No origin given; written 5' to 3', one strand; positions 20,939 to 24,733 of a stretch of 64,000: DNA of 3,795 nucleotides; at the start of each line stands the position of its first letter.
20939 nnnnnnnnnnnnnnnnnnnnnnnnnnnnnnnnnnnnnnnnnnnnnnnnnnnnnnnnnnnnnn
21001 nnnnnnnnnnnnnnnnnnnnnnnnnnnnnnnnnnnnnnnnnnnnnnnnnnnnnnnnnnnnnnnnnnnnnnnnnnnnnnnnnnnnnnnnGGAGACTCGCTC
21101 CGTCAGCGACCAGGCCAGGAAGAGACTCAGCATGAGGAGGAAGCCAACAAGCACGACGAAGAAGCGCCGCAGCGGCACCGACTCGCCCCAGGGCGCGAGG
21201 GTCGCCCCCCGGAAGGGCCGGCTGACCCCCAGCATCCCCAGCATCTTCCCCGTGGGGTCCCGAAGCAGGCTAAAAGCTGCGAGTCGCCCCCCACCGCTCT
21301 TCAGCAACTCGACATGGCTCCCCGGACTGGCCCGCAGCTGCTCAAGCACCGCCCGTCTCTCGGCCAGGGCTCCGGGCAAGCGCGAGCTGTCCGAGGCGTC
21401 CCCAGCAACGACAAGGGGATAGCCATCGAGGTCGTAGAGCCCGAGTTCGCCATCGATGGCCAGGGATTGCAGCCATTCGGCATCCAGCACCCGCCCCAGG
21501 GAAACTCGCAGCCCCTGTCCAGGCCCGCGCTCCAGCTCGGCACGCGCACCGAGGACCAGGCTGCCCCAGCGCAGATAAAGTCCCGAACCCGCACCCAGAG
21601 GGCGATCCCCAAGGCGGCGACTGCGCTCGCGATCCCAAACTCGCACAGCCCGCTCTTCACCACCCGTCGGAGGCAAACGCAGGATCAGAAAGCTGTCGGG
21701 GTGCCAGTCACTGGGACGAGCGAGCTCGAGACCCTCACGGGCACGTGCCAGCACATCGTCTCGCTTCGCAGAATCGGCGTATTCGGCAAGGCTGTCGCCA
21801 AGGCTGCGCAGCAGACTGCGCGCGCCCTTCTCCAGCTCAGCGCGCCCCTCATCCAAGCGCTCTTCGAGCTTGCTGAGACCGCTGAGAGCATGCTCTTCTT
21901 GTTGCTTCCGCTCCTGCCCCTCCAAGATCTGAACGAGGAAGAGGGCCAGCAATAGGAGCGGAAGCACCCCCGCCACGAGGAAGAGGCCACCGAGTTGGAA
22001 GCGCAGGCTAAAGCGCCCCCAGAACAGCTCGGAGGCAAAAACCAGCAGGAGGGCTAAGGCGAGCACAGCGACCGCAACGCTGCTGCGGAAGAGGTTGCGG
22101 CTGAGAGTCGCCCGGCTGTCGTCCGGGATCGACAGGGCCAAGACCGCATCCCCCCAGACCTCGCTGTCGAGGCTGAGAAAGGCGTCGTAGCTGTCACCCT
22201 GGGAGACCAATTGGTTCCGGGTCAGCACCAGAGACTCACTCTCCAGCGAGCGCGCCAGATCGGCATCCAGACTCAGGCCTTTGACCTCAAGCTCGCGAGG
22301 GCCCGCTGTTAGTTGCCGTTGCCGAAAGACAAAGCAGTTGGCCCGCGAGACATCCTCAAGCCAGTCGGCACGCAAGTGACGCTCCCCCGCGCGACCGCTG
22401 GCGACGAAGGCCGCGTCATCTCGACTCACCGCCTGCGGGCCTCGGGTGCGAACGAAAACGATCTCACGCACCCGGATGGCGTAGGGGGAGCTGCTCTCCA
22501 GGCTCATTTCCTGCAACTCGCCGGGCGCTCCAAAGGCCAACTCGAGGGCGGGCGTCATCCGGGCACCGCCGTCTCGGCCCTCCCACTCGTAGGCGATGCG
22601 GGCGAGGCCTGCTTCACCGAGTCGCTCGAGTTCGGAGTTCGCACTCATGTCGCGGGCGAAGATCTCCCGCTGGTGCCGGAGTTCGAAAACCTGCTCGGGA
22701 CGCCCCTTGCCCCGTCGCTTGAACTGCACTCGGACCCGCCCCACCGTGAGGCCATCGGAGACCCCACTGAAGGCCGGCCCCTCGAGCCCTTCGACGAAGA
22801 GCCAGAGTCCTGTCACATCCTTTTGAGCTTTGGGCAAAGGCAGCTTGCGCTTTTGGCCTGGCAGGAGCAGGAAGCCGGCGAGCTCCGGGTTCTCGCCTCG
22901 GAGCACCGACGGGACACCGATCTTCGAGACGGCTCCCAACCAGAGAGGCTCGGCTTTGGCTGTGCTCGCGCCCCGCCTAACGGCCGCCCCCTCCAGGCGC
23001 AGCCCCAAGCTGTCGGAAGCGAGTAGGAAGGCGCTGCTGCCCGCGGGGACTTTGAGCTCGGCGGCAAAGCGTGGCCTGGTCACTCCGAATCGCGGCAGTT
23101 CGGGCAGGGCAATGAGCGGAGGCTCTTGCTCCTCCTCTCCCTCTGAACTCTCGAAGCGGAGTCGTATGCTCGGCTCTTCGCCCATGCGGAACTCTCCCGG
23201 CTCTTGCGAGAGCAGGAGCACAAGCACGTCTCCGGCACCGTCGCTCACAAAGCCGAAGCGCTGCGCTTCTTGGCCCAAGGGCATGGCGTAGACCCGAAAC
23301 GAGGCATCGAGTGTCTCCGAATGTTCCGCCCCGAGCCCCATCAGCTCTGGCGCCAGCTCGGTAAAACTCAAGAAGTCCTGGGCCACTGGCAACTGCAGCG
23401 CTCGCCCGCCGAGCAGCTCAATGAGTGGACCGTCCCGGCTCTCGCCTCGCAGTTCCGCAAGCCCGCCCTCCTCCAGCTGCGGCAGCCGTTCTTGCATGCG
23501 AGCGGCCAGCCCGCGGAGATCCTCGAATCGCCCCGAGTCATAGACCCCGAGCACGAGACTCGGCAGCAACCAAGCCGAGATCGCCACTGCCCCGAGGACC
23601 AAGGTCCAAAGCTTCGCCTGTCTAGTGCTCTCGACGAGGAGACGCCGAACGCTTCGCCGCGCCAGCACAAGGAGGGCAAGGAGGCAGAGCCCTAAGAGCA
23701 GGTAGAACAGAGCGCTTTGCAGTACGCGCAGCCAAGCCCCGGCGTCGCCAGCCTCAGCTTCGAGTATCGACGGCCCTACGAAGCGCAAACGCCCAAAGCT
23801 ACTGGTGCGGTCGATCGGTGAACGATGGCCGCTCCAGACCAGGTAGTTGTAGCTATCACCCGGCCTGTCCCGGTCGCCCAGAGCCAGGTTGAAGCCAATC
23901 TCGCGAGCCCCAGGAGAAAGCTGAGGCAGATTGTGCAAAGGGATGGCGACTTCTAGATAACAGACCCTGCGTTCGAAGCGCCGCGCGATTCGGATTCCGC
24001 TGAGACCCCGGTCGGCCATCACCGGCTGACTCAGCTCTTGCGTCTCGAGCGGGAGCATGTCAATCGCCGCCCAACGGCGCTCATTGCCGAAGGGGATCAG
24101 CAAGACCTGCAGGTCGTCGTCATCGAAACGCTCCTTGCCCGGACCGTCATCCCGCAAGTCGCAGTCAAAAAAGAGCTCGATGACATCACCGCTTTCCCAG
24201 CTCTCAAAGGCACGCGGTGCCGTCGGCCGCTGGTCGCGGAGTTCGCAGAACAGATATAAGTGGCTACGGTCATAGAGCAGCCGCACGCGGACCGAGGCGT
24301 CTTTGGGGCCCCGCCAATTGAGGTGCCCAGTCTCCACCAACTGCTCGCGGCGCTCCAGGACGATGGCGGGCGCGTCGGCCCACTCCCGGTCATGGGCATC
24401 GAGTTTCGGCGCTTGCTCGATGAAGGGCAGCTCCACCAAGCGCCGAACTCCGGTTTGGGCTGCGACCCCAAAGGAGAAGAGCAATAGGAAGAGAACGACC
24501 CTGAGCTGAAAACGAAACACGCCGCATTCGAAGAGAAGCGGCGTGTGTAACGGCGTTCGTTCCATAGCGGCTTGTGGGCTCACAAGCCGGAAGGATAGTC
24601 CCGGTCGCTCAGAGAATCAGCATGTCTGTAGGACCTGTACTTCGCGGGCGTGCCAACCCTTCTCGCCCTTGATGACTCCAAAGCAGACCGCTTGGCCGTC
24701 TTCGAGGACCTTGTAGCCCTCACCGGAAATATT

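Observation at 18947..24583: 1878-aa, ~6-TM sigma-54 enhancer-binding protein with three predicted extracytoplasmic modules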

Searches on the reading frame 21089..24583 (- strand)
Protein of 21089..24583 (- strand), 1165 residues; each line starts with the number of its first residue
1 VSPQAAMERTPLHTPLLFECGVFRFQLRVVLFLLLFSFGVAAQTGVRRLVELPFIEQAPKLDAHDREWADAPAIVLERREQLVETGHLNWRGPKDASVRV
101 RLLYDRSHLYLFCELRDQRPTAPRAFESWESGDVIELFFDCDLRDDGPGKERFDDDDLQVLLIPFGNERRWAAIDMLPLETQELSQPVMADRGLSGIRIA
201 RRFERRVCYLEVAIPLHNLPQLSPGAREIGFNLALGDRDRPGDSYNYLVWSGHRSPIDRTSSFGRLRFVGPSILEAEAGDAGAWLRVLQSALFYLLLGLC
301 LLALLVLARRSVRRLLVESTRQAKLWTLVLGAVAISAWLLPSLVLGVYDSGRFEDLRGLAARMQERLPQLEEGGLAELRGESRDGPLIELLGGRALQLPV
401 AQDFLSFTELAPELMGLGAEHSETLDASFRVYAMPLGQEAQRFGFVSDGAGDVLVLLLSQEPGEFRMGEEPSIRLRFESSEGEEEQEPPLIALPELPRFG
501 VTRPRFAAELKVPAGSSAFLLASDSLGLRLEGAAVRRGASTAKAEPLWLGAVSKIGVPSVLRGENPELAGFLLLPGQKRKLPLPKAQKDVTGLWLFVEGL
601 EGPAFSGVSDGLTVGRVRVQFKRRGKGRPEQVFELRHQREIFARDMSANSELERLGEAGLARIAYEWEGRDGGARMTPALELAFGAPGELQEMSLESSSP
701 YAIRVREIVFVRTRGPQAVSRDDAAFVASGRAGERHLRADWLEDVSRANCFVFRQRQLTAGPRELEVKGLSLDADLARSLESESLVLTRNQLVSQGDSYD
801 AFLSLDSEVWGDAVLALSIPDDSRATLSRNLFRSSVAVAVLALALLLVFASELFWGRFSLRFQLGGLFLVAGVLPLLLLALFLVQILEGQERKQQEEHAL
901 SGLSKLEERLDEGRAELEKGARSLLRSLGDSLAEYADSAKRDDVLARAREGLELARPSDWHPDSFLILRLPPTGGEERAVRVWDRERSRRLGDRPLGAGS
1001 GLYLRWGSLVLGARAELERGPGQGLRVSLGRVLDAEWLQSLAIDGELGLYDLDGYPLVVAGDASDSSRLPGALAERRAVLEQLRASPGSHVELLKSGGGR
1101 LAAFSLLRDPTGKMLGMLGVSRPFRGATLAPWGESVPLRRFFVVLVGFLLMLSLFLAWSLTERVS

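Call 26: search_solved_structures(query=A2, max_evalue=10)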
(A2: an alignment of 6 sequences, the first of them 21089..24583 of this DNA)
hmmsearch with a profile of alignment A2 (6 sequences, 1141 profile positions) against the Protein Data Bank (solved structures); distinct sequences matched with E-value up to 10: 2.
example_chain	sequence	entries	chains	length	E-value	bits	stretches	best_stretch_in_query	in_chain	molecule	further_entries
1i82_A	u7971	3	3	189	5.1e-07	31.1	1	68-241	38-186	ENDO-1,4-BETA-XYLANASE A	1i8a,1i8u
7nwn_AAA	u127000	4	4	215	2.2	9.1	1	71-117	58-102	Beta-xylanase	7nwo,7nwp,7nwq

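Call 37: search_protein_representatives(alignment_id=A2)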
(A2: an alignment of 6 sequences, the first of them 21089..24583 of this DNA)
Query: 6 sequences, 1141 profile positions. Proteins with E-value up to 0.001 (for the whole library): 3210; up to 1e-10: 651; up to 1e-30: 98. The best 150 are listed.
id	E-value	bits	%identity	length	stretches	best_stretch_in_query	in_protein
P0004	0.0e+00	1653.1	-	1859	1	5-1141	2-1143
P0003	0.0e+00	1645.7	-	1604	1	52-1141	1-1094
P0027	5.8e-284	961.5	-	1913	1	9-1141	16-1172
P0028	5.0e-258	875.6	-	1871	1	16-1141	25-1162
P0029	1.6e-252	857.4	-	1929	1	3-1141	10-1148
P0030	1.4e-179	615.8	-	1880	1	3-1141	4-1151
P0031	2.1e-179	615.2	-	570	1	466-901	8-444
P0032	4.4e-178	610.9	-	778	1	469-1141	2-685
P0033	1.6e-174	599.1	-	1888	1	8-1141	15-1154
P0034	1.4e-163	562.9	-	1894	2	4-1141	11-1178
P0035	4.2e-159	548.0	-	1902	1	15-1141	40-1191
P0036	1.0e-158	546.7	-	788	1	183-963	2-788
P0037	7.9e-155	533.9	-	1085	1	11-1044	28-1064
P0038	1.1e-151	523.4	-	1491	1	16-1141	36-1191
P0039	2.8e-146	505.5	-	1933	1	3-1141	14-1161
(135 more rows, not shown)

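Call 43: find_related_loci(query=A2, collection=genome_contigs, flank=8000)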
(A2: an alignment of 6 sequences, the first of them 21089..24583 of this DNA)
Query A2 (1165 aa) in genome_contigs; peptide patterns used: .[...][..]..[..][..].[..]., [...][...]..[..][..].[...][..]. (x = any residue, [..] = any of these).
127 stretches matched a pattern; 13 encode a relative of the query (tblastn E <= 1e-3); 13 distinct loci.
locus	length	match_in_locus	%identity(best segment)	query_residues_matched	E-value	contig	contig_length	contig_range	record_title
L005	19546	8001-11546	33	5-1165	4e-148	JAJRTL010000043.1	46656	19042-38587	MAG: Planctomycetota bacterium isolate Dive96_bin1.63 k141_382221, whole genome shotgun sequence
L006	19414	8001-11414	33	39-1165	5e-141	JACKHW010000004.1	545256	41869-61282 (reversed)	MAG: Planctomycetota bacterium isolate HK-STAS-PLAN-28 HK-STAS-PLAN-28_4, whole genome shotgun sequence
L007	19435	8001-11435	34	27-1165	2e-146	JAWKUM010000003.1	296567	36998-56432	MAG: Planctomycetota bacterium isolate ABC2.42 ABC2.42.fa-3, whole genome shotgun sequence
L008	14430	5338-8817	33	22-1165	6e-152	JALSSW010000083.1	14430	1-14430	MAG: Planctomycetota bacterium isolate 356-308_metabat2_scaf2bin.073 356-308_scaffold_2564_c1, whole genome shotgun sequ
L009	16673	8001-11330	35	52-1165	7e-140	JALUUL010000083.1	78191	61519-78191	MAG: Planctomycetota bacterium isolate 128-326_metabat1_scaf2bin.009 128-326_scaffold_91_c1, whole genome shotgun sequen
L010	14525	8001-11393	34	46-1165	2e-153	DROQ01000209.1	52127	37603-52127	MAG TPA_asm: Planctomycetota bacterium isolate HyVt-539 HyVt-539_k145_682553, whole genome shotgun sequence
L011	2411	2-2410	30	193-988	2e-77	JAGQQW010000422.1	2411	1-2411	MAG: Planctomycetota bacterium isolate HKST-UBA76 NODE_423_length_2411_cov_3.002571, whole genome shotgun sequence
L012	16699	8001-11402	35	50-1165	5e-149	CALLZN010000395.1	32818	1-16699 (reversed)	MAG TPA_asm: uncultured bacterium isolate SRR2107182_bin.46_CONCOCT_v1.1_MAG genome assembly, contig: ERZ794931.753, who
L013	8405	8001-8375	46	50-174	5e-29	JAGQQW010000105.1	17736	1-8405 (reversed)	MAG: Planctomycetota bacterium isolate HKST-UBA76 NODE_106_length_17736_cov_3.302509, whole genome shotgun sequence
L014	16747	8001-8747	35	67-298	2e-25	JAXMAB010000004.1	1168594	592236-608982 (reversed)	MAG: Planctomycetota bacterium isolate STL-PLA1 C1.44.fa-4, whole genome shotgun sequence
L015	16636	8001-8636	36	50-266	2e-24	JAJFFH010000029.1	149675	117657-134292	MAG: Planctomycetota bacterium isolate OFTM341 OFTM341_28, whole genome shotgun sequence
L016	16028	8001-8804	31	77-335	3e-21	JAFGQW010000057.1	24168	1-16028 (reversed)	MAG: Planctomycetota bacterium isolate Zod_Metabat.792 k87_948666, whole genome shotgun sequence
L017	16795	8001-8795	30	30-266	7e-18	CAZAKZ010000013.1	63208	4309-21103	MAG TPA_asm: uncultured Planctomycetota bacterium isolate binchicken_co97_335 genome assembly, contig: NODE_1715_length_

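Call 48: find_homologous_proteins(query=A2, max_evalue=1e-20)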
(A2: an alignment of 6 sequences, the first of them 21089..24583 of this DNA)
Query A2 (6 sequences) (1165 aa, profile of the alignment): 5 proteins with E <= 1e-20 among 8000 candidates.
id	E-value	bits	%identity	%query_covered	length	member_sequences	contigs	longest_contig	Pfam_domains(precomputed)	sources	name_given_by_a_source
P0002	0.0e+0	1722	58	96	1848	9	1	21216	PF00672.31,PF00158.33,PF06452.17,PF00990.27,PF14532.13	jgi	jgi:GGDEF domain-containing protein/HAMP domain-containing protein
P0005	0.0e+0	1721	33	97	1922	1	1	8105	PF00672.31,PF00158.33,PF06452.17,PF25601.2,PF00990.27,PF14532.13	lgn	-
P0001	0.0e+0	1699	100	96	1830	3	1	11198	PF00672.31,PF00158.33,PF25601.2,PF00990.27,PF14532.13,PF07728.21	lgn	-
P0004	0.0e+0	1653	34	98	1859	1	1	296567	PF00672.31,PF00158.33,PF06452.17,PF25601.2,PF00990.27,PF14532.13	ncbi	ncbi:MAG: sigma 54-interacting transcriptional regulator [Planctomycetota bacterium]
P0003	0.0e+0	1646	38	93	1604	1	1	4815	PF00672.31,PF00158.33,PF06452.17,PF00990.27,PF14532.13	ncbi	ncbi:MAG: sigma 54-interacting transcriptional regulator, partial [Planctomycetota bacterium]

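Call 84: search_solved_structures(query=A2, max_evalue=0.001, show_alignments=1)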
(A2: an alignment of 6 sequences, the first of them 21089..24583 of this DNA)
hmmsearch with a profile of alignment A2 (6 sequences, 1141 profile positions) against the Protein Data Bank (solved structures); distinct sequences matched with E-value up to 0.001: 1.
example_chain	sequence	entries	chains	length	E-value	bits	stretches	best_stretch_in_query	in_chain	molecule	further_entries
1i82_A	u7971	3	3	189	5.1e-07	31.1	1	68-241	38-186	ENDO-1,4-BETA-XYLANASE A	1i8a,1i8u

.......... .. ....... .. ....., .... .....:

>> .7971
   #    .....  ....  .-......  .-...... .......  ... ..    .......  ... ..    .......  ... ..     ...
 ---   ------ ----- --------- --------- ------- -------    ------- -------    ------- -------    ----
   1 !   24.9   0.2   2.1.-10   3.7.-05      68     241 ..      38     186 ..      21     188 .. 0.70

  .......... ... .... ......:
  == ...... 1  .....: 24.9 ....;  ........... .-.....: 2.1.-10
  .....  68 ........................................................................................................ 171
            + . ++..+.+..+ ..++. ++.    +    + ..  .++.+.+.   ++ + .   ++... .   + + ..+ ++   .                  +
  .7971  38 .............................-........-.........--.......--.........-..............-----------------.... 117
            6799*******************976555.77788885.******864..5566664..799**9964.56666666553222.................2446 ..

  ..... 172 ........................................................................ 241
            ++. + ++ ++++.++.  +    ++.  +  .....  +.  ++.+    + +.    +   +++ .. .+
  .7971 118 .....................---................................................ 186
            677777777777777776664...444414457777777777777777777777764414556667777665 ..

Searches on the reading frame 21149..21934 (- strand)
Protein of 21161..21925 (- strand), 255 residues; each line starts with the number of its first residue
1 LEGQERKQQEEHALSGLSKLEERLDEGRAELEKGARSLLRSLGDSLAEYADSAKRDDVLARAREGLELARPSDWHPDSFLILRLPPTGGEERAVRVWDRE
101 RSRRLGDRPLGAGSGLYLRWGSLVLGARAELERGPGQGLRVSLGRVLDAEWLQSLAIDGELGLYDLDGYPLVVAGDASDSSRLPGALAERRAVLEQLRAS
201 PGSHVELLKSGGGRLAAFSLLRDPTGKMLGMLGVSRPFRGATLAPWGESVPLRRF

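Call 31: search_protein_families(library=pfam, proteins=[window:21161-21925:-], max_evalue=1)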
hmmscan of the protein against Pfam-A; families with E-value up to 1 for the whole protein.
window:21161-21925:- (255 aa): 0 families

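Call 64: predict_structure(alignment_id=A7)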
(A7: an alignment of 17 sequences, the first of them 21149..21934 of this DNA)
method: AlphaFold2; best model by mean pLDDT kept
length: 262 residues; sequences in the alignment: 17
mean_pLDDT: 90.8   pTM: 0.85
mean pLDDT of the five models: 90.8, 89.4, 88.9, 88.7, 87.2
residues with pLDDT >= 90: 177; 70-90: 83; 50-70: 2; < 50: 0
segments of 3 or more residues with pLDDT < 50: none
pLDDT, mean of each block of 10 residues (from residue 1): 87 94 95 97 88 85 95 96 94 88 93 93 95 86 96 90 93 88 80 95 93 88 96 95 82 81 80
secondary structure, 60 per line:
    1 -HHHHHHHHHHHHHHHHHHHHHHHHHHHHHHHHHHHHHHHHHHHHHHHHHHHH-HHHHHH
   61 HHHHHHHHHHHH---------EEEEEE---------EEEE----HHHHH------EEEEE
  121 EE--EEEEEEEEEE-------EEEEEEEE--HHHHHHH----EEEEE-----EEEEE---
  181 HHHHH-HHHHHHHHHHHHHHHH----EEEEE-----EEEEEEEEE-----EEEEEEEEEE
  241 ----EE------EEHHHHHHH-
elements in order: H2-53 H55-72 E82-87 E97-100 H105-109 E116-122 E125-134 E142-149 H152-158 E163-167 E173-177 H181-185 H187-202 E207-211 E217-225 E231-240 H255-261

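Call 67: fold_search(model_id=the predicted structure, library=pdb)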
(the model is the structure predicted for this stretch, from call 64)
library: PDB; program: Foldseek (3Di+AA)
matches with E <= 10: 1552; with E <= 0.001: 71
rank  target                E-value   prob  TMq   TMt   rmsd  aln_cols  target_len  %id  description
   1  9heh                  1.4e-07  1.00  0.46  0.43   7.9       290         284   14  Structure of the ligand binding domain of the chemoreceptor MkcA (DSOMK10_RS0100305) of Dickeya solani MK10 in complex w (released 2025-08-06)
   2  7prq_B                1.5e-06  1.00  0.52  0.45   8.3       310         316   12  Structure of the ligand binding domain of the PctD (PA4633) chemoreceptor of Pseudomonas aeruginosa PAO1 in complex wi (released 2022-05-11)
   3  6fu4_A                2.4e-06  1.00  0.46  0.42   8.6       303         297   14  Ligand binding domain (LBD) of the p. aeruginosa histamine receptor TlpQ (released 2018-05-16)
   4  9kp3_A                3.0e-06  1.00  0.47  0.44   8.8       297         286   15  Ligand binding domain of Pseudomonas Aeruginosa PAO1 chemoreceptor TlpQ in complex with MHF (released 2025-11-26)
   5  6fu4_C                3.6e-06  1.00  0.48  0.44   8.9       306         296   15  Ligand binding domain (LBD) of the p. aeruginosa histamine receptor TlpQ (released 2018-05-16)
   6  7prq_A                3.8e-06  1.00  0.46  0.41   9.0       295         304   13  Structure of the ligand binding domain of the PctD (PA4633) chemoreceptor of Pseudomonas aeruginosa PAO1 in complex wi (released 2022-05-11)
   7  6dtm                  5.5e-06  1.00  0.43  0.45  10.0       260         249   10  Crystal Structure of Helicobacter pylori TlpA Chemoreceptor Ligand Binding Domain (released 2018-09-12)
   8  3lid_B                7.9e-06  1.00  0.51  0.48   7.1       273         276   18  Crystal Structure of the extracellular domain of the putative histidine kinase vpHK1S-Z8 (released 2010-05-05)
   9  6e0a_B                7.9e-06  1.00  0.37  0.37  10.3       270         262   10  Crystal Structure of Helicobacter pylori TlpA Chemoreceptor Ligand Binding Domain (released 2018-09-12)
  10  2p7j_B                1.1e-05  1.00  0.50  0.48   7.2       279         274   18  Crystal structure of the domain of putative sensory box/GGDEF family protein from Vibrio parahaemolyticus (released 2007-05-01)
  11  3lif_A                1.6e-05  1.00  0.33  0.35  12.7       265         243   13  Crystal Structure of the extracellular domain of the putative histidine kinase rpHK1S-Z16 (released 2010-05-05)
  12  6w3p_A                1.7e-05  1.00  0.53  0.56   5.4       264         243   11  Crystal structure of ligand-binding domain of Campylobacter jejuni chemoreceptor Tlp3 in complex with beta-methylnorle (released 2020-05-20)
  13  3c38                  1.7e-05  1.00  0.48  0.55   6.7       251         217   16  Crystal structure of the periplasmic domain of Vibrio Cholerae LuxQ (released 2009-01-27)
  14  9kpj                  1.7e-05  1.00  0.38  0.37  11.3       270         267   10  Crystal structure of Helicobacter pylori chemoreceptor TlpA ligand-binding domain in complex with indole (released 2025-10-22)
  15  4xmr_B                1.8e-05  1.00  0.49  0.51   8.0       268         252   13  Crystal structure of the sensory domain of the Campylobacter jejuni chemoreceptor Tlp3 (CcmL) with isoleucine bound. (released 2015-11-04)
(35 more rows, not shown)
